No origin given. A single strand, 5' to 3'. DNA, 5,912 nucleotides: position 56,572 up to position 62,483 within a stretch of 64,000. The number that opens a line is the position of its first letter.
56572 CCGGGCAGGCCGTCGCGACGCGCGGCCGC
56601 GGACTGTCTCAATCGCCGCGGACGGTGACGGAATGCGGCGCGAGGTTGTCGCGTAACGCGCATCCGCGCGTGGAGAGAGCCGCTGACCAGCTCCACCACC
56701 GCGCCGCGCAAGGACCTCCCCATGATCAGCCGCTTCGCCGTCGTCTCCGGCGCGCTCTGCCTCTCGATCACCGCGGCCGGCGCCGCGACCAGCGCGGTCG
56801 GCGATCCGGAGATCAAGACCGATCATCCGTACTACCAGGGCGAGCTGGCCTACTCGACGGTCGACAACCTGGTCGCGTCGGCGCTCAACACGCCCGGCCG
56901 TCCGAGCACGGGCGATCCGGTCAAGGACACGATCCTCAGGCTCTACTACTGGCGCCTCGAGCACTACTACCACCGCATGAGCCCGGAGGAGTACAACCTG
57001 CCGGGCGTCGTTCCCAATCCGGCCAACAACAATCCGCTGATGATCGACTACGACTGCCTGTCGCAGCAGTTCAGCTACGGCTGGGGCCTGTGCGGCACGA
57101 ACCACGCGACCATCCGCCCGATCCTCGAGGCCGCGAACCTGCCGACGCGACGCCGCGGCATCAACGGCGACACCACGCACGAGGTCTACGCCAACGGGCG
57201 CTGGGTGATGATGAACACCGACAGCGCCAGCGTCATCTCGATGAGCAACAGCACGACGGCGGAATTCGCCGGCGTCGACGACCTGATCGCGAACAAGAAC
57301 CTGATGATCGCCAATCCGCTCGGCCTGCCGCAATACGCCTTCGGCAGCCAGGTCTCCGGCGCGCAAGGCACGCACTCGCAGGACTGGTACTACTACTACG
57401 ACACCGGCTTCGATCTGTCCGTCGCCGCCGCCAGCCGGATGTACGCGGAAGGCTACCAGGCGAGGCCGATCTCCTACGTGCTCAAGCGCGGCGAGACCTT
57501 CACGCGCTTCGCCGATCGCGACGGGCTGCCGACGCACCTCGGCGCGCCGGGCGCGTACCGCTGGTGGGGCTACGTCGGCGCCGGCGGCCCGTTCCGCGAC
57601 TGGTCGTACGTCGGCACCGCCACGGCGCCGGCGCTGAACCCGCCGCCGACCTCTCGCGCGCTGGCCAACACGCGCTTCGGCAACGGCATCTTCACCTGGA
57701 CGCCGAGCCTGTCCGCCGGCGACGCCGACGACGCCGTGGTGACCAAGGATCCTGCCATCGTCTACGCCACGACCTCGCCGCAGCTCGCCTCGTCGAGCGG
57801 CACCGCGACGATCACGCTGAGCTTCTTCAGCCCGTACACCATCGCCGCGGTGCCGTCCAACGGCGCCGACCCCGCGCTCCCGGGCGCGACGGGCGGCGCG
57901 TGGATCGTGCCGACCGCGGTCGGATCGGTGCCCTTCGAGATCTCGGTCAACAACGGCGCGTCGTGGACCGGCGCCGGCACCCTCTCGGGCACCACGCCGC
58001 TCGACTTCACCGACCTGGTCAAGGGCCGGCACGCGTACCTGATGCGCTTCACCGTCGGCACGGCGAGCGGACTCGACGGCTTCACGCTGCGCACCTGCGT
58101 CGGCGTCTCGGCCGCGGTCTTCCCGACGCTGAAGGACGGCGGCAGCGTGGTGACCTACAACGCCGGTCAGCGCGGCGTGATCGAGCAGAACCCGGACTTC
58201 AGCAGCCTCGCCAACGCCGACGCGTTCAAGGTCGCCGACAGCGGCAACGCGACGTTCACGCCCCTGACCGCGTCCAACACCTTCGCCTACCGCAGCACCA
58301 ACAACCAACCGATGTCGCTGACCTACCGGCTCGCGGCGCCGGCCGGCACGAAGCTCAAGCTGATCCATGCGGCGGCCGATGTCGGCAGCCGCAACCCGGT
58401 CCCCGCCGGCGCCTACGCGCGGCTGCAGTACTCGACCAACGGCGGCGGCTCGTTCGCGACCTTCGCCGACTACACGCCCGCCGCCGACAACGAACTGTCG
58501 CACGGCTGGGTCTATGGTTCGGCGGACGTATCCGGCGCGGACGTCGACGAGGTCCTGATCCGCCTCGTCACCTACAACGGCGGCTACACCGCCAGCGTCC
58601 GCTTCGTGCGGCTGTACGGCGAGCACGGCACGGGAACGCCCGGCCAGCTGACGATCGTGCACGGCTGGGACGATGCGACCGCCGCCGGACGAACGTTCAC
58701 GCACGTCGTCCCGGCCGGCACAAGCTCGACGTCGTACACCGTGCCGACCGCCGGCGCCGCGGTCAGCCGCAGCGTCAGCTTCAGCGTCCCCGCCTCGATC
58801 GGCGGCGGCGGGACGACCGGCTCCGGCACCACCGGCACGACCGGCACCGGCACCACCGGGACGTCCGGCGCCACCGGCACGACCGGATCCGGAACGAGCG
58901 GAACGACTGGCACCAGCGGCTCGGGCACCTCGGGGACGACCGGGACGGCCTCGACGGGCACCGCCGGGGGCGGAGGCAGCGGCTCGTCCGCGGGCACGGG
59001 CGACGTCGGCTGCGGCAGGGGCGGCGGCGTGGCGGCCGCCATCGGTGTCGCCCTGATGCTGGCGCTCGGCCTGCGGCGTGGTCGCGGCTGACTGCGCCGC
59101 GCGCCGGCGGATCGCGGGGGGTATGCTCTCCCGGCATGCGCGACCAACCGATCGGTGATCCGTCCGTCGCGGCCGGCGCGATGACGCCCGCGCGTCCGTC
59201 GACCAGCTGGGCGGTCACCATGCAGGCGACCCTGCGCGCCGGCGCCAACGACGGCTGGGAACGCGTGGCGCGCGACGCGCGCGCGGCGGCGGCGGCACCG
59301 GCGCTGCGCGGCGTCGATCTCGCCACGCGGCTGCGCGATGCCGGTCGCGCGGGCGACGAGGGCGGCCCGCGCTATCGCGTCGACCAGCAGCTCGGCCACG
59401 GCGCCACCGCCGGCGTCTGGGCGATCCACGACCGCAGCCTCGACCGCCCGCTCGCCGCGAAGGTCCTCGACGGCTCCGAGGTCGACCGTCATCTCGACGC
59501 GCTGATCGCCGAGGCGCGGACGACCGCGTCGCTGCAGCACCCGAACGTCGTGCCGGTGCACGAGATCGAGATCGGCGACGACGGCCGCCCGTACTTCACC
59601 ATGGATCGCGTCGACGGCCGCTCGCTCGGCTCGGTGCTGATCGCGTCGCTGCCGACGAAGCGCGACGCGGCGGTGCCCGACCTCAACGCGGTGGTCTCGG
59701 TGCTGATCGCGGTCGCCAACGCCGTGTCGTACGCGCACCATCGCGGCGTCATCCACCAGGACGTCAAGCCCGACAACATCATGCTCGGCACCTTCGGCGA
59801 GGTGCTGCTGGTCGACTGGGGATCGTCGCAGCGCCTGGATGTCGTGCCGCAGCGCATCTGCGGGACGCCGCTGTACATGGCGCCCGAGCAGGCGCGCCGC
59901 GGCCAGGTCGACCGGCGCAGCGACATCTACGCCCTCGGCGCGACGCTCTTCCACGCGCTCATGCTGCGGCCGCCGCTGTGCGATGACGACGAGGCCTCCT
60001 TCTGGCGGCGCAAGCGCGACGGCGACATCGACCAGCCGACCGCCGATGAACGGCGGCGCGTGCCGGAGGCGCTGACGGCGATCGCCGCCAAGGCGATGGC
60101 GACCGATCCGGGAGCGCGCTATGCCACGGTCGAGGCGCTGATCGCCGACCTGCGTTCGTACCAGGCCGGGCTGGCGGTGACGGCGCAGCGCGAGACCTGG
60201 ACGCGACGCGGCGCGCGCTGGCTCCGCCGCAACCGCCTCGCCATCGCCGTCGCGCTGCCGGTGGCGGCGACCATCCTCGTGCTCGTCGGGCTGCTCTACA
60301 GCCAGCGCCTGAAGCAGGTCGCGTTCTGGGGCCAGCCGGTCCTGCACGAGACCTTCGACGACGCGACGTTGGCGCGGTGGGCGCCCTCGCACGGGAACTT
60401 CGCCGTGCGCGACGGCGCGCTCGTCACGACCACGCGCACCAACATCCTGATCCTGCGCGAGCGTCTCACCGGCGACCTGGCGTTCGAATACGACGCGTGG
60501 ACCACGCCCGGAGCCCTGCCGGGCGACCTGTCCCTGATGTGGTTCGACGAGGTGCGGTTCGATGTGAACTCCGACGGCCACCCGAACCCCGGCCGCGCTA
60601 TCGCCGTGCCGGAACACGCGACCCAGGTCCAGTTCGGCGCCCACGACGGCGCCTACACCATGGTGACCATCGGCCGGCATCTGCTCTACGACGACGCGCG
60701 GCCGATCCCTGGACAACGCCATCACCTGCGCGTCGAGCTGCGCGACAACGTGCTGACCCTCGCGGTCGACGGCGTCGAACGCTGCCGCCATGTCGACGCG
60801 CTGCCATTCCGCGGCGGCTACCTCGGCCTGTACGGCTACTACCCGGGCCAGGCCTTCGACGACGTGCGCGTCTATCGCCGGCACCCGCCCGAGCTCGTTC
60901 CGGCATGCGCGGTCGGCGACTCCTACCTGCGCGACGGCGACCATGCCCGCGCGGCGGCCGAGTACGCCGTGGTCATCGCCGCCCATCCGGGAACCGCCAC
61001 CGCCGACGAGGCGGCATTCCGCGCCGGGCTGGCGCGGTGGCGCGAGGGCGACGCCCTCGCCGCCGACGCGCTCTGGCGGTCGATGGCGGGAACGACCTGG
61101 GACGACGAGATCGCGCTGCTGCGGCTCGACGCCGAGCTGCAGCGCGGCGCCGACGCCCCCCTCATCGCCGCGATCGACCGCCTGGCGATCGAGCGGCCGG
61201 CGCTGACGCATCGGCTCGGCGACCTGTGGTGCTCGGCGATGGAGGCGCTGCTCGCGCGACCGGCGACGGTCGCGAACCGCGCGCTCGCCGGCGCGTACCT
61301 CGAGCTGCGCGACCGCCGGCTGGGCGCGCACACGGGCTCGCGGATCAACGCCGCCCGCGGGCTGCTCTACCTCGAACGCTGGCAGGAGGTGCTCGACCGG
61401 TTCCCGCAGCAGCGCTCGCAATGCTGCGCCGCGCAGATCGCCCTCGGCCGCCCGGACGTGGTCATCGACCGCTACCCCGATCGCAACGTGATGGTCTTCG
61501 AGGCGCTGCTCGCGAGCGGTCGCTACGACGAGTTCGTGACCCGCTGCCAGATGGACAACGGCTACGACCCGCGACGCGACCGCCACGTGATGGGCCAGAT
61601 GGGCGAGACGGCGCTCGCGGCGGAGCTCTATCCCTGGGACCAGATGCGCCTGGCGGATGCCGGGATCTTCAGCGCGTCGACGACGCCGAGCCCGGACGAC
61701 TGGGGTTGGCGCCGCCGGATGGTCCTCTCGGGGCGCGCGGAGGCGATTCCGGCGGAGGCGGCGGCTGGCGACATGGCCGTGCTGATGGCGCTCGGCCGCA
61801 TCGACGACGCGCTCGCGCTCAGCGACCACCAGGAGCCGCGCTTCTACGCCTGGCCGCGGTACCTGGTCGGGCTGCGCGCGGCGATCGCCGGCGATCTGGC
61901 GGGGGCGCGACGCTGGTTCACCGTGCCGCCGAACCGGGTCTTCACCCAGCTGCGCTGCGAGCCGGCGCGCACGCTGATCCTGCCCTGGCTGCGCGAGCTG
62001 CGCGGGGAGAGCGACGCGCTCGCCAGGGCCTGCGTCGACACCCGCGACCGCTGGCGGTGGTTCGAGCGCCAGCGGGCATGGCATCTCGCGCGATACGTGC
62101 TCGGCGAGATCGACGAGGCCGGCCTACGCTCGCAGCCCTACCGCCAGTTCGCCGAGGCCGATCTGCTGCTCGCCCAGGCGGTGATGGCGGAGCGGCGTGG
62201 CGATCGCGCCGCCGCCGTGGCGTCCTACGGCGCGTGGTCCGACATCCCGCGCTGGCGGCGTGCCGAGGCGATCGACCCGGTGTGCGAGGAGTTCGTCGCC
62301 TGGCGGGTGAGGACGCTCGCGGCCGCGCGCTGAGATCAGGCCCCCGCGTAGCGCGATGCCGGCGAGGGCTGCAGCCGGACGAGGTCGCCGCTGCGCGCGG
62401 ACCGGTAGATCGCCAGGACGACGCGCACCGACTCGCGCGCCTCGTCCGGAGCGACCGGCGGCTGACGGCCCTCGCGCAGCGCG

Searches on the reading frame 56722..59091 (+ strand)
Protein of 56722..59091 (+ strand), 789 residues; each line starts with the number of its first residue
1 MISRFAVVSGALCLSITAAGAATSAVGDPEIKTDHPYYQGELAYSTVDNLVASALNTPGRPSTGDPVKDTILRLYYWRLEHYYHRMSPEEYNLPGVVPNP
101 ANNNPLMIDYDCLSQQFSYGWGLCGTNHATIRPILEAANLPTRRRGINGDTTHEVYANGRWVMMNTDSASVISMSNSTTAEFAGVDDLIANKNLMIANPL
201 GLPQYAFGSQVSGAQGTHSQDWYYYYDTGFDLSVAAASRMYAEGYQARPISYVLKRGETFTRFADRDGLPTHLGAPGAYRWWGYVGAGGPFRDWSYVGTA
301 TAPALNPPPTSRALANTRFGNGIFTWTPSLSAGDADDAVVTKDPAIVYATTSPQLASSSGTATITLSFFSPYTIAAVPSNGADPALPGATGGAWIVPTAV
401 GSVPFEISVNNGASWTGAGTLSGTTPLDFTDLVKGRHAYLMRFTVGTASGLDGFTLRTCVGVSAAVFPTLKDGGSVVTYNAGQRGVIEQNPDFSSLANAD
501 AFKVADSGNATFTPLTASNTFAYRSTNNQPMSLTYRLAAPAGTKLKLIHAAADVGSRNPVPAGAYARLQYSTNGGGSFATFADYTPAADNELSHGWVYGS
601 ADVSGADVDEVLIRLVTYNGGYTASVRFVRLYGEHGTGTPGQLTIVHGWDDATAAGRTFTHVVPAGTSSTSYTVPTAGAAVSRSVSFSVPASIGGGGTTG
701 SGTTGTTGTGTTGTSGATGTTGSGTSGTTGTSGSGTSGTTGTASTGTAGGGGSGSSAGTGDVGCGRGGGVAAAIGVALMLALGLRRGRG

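Call 12: search_protein_families(library=pfam, proteins=[window:56722-59091:+], max_evalue=0.001)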
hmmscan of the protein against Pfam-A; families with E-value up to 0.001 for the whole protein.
window:56722-59091:+ (789 aa): 0 families

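Call 82: search_solved_structures(query=window:56722-59091:+, max_evalue=0.01)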
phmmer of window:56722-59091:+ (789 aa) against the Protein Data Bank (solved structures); distinct sequences matched with E-value up to 0.01: 0.

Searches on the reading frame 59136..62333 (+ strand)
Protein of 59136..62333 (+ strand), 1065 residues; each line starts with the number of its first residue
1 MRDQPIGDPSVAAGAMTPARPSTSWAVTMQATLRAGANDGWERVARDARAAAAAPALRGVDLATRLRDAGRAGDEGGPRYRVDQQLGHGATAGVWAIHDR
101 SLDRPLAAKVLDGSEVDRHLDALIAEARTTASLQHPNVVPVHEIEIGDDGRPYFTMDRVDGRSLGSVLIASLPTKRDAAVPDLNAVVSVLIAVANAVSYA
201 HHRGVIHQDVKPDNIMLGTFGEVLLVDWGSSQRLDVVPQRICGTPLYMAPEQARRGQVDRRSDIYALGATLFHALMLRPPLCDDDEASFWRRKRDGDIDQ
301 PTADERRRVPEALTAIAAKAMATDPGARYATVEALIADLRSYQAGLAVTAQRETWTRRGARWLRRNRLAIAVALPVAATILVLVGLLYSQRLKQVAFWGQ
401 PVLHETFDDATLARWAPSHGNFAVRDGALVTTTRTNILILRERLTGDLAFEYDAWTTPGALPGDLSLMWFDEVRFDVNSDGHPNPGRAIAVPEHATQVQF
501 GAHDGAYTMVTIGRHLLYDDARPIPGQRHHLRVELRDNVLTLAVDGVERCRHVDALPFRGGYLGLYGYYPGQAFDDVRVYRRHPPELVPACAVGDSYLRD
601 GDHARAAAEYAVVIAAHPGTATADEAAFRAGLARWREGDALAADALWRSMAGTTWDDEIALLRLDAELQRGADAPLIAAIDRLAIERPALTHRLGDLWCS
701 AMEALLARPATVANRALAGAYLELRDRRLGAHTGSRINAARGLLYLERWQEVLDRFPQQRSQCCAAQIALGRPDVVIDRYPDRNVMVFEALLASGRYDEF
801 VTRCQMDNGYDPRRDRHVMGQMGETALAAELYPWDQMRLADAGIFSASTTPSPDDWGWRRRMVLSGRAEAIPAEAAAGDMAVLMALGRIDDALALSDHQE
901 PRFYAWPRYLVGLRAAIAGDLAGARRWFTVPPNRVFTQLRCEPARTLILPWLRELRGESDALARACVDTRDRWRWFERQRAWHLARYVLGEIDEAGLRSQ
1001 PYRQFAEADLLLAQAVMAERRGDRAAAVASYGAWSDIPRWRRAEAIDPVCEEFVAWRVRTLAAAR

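Call 60: search_protein_families(library=pfam, proteins=[window:59136-62333:+], max_evalue=0.001)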
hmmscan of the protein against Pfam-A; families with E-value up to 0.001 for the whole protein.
window:59136-62333:+ (1065 aa): 2 families
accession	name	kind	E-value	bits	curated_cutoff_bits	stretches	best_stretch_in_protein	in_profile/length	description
PF00069.31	Pkinase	-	4.2e-34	118.6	31.7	1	80-335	1-258/263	Protein kinase domain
PF07714.23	PK_Tyr_Ser-Thr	-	1.2e-17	64.5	23.1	1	82-328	3-248/258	Protein tyrosine and serine/threonine kinase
